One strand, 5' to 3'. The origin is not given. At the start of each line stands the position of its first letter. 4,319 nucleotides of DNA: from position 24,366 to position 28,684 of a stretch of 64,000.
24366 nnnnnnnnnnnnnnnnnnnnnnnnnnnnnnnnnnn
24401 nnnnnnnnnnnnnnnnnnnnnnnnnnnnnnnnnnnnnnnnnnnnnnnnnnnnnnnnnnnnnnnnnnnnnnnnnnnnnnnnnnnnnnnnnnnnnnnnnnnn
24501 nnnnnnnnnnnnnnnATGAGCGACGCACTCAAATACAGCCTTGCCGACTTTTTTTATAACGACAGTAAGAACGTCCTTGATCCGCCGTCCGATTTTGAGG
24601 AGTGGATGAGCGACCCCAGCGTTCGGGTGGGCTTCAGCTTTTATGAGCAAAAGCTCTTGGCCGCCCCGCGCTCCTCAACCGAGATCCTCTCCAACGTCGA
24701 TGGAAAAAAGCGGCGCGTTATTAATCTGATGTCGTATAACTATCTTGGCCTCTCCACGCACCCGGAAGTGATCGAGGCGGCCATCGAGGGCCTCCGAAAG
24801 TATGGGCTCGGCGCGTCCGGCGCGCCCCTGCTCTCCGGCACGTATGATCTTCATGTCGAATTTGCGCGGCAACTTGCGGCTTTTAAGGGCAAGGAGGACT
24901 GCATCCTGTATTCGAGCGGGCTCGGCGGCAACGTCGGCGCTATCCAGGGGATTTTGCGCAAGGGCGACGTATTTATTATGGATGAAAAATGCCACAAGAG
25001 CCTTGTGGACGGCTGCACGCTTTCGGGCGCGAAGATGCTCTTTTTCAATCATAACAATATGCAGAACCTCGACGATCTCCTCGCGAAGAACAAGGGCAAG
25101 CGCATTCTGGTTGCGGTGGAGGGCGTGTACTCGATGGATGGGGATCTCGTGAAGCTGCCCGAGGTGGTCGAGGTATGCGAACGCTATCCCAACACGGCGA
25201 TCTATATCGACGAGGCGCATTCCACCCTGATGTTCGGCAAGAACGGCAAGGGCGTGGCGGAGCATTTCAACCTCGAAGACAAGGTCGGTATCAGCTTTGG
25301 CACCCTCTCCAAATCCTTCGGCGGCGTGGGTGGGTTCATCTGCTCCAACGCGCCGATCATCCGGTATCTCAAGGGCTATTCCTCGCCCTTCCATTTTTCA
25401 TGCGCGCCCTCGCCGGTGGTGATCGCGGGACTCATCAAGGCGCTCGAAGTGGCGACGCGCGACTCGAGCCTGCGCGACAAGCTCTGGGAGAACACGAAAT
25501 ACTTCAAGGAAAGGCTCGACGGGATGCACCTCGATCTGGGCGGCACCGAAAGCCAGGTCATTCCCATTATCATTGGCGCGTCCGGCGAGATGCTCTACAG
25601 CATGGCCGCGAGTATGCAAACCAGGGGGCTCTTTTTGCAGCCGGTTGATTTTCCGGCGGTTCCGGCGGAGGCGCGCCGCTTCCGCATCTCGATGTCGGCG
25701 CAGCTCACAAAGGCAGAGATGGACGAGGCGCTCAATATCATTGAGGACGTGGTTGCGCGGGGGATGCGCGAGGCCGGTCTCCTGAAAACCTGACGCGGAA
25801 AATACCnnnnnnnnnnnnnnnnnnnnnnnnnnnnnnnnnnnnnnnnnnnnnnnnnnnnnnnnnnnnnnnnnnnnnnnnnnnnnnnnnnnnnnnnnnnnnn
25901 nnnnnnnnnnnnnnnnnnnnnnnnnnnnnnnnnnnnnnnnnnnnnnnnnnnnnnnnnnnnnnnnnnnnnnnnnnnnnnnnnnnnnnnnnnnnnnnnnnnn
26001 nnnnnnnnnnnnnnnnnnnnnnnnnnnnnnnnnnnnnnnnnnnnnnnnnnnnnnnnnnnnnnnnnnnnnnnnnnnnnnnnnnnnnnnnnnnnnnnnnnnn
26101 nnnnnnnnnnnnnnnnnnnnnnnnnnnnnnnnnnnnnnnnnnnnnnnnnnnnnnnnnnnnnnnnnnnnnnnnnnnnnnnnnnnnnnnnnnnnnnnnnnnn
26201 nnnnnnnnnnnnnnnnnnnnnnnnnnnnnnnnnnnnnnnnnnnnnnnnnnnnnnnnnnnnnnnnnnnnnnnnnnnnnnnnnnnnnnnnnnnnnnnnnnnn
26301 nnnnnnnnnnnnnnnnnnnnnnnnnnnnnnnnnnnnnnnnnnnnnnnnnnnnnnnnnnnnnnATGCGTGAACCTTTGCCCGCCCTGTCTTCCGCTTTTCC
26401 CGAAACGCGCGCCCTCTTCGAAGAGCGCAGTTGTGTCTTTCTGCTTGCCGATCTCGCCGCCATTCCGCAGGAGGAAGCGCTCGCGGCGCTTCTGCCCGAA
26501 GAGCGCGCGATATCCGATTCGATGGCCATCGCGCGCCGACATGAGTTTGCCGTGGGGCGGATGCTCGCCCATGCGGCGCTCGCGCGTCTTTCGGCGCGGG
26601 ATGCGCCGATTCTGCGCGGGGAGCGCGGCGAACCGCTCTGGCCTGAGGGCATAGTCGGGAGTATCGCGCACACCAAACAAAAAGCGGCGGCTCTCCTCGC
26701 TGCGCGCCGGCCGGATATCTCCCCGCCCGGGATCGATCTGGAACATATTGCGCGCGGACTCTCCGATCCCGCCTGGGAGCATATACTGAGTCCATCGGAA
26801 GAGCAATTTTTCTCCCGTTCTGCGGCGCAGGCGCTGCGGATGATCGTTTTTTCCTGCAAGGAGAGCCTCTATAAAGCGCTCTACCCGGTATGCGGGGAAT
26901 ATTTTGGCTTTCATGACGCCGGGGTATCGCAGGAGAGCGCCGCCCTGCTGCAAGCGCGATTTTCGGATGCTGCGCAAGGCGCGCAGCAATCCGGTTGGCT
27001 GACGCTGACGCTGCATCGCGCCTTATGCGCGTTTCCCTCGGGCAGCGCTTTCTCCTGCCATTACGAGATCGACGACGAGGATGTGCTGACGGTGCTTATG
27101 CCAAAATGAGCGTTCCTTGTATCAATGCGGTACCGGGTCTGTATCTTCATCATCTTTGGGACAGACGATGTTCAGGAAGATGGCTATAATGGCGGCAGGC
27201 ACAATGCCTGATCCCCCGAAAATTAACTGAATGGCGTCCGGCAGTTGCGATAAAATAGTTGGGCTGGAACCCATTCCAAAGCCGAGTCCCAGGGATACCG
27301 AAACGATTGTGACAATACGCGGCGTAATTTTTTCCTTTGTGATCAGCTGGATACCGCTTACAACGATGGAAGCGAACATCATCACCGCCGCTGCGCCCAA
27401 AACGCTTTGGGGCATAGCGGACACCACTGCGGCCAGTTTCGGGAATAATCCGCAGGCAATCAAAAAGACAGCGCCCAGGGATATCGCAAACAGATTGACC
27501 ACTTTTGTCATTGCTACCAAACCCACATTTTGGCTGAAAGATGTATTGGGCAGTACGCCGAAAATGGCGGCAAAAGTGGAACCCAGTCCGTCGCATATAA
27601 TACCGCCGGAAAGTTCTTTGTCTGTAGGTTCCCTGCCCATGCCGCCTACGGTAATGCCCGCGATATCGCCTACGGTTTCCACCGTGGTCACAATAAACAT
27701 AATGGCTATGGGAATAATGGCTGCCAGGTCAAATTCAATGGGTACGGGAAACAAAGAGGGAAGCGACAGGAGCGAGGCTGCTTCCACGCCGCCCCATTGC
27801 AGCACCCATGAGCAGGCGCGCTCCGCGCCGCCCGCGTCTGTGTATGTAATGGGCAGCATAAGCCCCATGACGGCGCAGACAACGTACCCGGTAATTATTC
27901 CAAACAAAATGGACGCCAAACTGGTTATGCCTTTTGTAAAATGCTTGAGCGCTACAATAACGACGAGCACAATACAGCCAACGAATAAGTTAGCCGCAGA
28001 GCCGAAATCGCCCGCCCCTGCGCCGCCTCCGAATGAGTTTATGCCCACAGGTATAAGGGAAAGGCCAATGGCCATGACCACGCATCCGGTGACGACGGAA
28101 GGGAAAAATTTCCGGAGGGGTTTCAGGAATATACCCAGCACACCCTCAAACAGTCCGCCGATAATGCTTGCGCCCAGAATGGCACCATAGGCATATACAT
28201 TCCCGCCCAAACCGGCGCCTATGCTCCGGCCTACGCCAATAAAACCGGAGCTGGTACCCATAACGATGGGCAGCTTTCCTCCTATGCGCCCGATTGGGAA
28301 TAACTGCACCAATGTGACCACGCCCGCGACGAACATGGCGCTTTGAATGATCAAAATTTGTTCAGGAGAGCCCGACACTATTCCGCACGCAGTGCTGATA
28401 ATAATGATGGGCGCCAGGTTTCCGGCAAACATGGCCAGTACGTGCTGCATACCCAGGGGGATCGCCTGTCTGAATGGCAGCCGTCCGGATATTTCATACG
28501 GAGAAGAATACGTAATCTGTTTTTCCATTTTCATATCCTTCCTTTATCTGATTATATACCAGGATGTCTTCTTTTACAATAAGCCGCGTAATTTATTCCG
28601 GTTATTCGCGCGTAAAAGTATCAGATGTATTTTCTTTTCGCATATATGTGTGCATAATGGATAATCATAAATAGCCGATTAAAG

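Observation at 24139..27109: Tight ACP / alpha-oxoamine-synthase / FabZ-like dehydratase / PPTase cassette: candidate dedicated amino-lipid (sphingoid-base-like) pathway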

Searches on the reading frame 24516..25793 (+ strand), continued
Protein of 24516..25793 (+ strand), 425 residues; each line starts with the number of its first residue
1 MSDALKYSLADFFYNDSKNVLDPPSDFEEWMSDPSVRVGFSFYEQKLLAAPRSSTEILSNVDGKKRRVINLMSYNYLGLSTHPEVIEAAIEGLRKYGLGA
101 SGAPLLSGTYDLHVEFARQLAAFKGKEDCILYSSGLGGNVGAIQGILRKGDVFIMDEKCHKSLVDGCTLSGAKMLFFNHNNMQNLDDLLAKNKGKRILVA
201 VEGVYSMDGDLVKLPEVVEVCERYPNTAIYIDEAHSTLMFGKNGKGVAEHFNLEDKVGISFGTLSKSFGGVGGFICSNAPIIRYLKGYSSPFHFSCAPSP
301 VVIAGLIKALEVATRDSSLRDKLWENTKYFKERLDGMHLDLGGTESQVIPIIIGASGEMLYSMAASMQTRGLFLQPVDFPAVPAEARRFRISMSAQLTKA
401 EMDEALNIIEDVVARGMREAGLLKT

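Call 45: list_cluster_members(proteins=[P0001, P0297, P0242])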
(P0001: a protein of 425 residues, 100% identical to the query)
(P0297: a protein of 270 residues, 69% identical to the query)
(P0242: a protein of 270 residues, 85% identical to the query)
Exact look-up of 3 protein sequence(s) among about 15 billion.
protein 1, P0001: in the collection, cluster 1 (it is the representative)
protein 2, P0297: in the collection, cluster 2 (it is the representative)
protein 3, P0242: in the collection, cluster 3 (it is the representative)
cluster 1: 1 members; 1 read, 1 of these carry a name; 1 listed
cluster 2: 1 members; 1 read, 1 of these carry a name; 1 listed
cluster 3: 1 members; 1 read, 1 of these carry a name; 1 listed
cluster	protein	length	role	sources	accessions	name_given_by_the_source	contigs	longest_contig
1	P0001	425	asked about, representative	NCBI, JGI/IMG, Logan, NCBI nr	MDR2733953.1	MAG: aminotransferase class I/II-fold pyridoxal phosphate-dependent enzyme [Spirochaetota ... | glycine C-acetyltransferase | aminotransferase class I/II-fold pyridoxal phosphate-dependent enzyme [Spirochaetota ...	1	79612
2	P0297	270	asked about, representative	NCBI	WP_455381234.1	SDR family oxidoreductase [Salinispira pacifica]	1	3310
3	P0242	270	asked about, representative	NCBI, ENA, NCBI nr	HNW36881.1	MAG TPA: SDR family oxidoreductase [Candidatus Ozemobacteraceae bacterium] | SDR family oxidoreductase [Candidatus Ozemobacteraceae bacterium]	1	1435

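Call 47: find_encoding_contigs(protein=P0297, flank=4000, max_places=2)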
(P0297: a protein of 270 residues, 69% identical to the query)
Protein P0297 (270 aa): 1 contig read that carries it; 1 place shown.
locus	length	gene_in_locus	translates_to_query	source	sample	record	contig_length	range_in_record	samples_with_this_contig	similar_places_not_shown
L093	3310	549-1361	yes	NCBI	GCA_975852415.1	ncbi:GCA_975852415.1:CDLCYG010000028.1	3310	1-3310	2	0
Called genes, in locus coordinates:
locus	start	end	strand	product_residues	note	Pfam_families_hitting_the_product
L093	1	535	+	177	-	PF00378:ECH_1, PF16113:ECH_2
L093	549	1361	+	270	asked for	PF00106:adh_short, PF13561:adh_short_C2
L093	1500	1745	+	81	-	PF00550:PP-binding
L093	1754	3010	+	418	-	PF00155:Aminotran_1_2, PF01053:Cys_Met_Meta_PP (weak)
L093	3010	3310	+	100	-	PF07977:FabA, PF22818:ApeI-like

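Call 66: predict_structure(alignment_id=A2)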
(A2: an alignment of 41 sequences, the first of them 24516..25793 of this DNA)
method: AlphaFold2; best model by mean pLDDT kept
length: 425 residues; sequences in the alignment: 41
mean_pLDDT: 82.7   pTM: 0.82
mean pLDDT of the five models: 82.7, 76.6, 74.4, 71.1, 69.1
residues with pLDDT >= 90: 160; 70-90: 194; 50-70: 61; < 50: 10
segments of 3 or more residues with pLDDT < 50: 1-5, 205-207
pLDDT, mean of each block of 10 residues (from residue 1): 48 66 80 76 84 89 91 84 92 81 60 87 89 73 91 88 88 91 96 96 57 88 95 67 82 88 64 83 78 62 89 84 93 95 83 84 90 82 76 93 98 95 80
secondary structure, 60 per line:
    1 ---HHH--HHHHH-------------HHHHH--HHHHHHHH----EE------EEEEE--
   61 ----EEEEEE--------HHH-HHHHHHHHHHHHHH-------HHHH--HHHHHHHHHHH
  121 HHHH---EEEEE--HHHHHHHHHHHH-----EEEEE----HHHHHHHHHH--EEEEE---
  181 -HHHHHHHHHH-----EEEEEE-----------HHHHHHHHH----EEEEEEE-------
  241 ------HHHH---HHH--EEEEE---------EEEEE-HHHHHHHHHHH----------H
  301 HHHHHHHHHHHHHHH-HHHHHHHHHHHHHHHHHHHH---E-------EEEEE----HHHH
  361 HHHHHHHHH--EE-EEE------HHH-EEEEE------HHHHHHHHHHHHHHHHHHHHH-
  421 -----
elements in order: H9-13 H27-31 H34-41 E54-58 E65-70 H83-96 H104-107 H110-124 E128-132 H135-146 E152-156 H161-170 E173-177 H182-191 E197-202 H214-222 E227-233 H247-250 E259-263 E273-277 H279-289 H300-315 H317-336 E348-352 H357-369 E375-377 E388-392 H399-419

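Call 71: find_related_loci(query=window:24516-25793:+, collection=metagenome_contigs, flank=10000)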
Query window:24516-25793:+ (425 aa) in metagenome_contigs; peptide patterns used: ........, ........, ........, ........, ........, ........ (x = any residue, [..] = any of these).
205 stretches matched a pattern; 139 encode a relative of the query (tblastn E <= 1e-3); the best 80 are kept; 80 distinct loci.
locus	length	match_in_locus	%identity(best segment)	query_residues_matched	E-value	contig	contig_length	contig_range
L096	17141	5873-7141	85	1-423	0e+0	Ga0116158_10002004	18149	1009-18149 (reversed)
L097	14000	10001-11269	85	1-423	0e+0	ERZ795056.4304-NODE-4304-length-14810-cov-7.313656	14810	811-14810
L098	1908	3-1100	87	58-423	0e+0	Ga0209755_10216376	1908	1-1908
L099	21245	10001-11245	74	1-415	0e+0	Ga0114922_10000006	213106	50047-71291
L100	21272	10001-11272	70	1-423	0e+0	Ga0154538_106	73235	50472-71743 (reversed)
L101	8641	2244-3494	74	1-418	0e+0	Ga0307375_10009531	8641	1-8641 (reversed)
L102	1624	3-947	77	104-419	0e+0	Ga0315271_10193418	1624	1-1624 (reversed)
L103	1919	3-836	75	139-417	8e-151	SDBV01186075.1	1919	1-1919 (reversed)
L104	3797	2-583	71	230-423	9e-95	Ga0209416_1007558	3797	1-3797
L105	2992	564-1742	37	31-423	6e-81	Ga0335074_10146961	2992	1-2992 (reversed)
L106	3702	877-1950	38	58-412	8e-80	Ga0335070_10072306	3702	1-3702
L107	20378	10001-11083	38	53-415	1e-79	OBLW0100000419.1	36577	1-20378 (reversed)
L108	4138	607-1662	39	61-412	3e-79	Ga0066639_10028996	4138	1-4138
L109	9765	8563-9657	37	43-412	9e-79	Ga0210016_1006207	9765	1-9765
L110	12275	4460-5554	37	43-412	8e-79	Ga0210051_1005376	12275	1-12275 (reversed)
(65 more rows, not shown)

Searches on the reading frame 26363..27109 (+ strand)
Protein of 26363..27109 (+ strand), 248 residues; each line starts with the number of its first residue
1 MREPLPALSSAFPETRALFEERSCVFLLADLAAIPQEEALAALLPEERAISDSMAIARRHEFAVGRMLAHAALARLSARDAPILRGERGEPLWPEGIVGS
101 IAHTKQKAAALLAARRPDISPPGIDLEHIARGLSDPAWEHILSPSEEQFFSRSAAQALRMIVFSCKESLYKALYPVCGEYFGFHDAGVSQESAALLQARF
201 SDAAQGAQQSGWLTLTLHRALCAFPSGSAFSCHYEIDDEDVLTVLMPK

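Call 5: search_protein_families(library=pfam, proteins=[window:26363-27109:+])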
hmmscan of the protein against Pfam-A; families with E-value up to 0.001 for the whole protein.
window:26363-27109:+ (248 aa): 2 families
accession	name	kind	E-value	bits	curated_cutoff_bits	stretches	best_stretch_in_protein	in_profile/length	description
PF17837.6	4PPT_N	-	2.5e-21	76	27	1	47-113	3-68/68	4'-phosphopantetheinyl transferase N-terminal domain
PF01648.25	ACPS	-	1.7e-11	44.6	25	1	123-208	3-96/111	4'-phosphopantetheinyl transferase superfamily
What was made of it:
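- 26363..27109 (+): Sfp/EntD-type 4'-phosphopantetheinyl transferase (248 aa). 4PPT_N at 2.5e-21 and ACPS at 1.7e-11 (call 5).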

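Call 6: search_protein_families(library=ncbifam, proteins=[window:26363-27109:+])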
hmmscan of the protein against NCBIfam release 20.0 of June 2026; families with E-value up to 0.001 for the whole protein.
window:26363-27109:+ (248 aa): 3 families
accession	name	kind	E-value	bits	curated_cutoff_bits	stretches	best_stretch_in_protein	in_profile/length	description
NF050105.1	4PPT_PptT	exception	3.3e-25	88.7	365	1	40-191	25-174/220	4'-phosphopantetheinyl transferase PptT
NF042923.1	4PPT_Npt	exception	1e-24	87.1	370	1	29-243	13-218/223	4'-phosphopantetheinyl transferase Npt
NF007604.0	PRK10251.1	equivalog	1e-12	48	169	1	56-193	47-179/209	enterobactin synthase subunit EntD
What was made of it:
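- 26363..27109 (+): It gives weak matches to PptT, Npt and EntD (call 6).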

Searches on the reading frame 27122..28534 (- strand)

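Call 5: search_protein_families(library=pfam, proteins=[window:27122-28534:-])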
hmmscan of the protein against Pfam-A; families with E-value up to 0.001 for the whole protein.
window:27122-28534:- (470 aa): 1 family
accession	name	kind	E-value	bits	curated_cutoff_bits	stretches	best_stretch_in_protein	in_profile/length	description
PF00860.26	Xan_ur_permease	-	1.4e-72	245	27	1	22-421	1-383/389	Permease family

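Call 6: search_protein_families(library=ncbifam, proteins=[window:27122-28534:-])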
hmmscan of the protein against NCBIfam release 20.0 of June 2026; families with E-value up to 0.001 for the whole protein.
window:27122-28534:- (470 aa): 6 families
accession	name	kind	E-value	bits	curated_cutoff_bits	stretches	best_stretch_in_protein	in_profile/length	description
TIGR03173.1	pbuX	subfamily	4.9e-106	354.9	414.15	1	27-457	1-405/407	xanthine permease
TIGR00801.1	ncs2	superfamily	3.3e-90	303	291.8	1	18-457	1-415/415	NCS2 family nucleobase:cation symporter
TIGR03616.1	RutG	equivalog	1.3e-28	99.9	758.65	1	3-421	11-398/429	pyrimidine utilization transport protein G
NF007995.0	PRK10720.1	equivalog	2.8e-27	95.7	477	1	13-404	6-359/429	uracil permease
NF037981.1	NCS2_1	subfamily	7e-12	44.9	40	1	27-454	6-417/419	purine/pyrimidine permease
NF008502.0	PRK11412.1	equivalog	1.5e-07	30.9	370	1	28-459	14-428/433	uracil/xanthine transporter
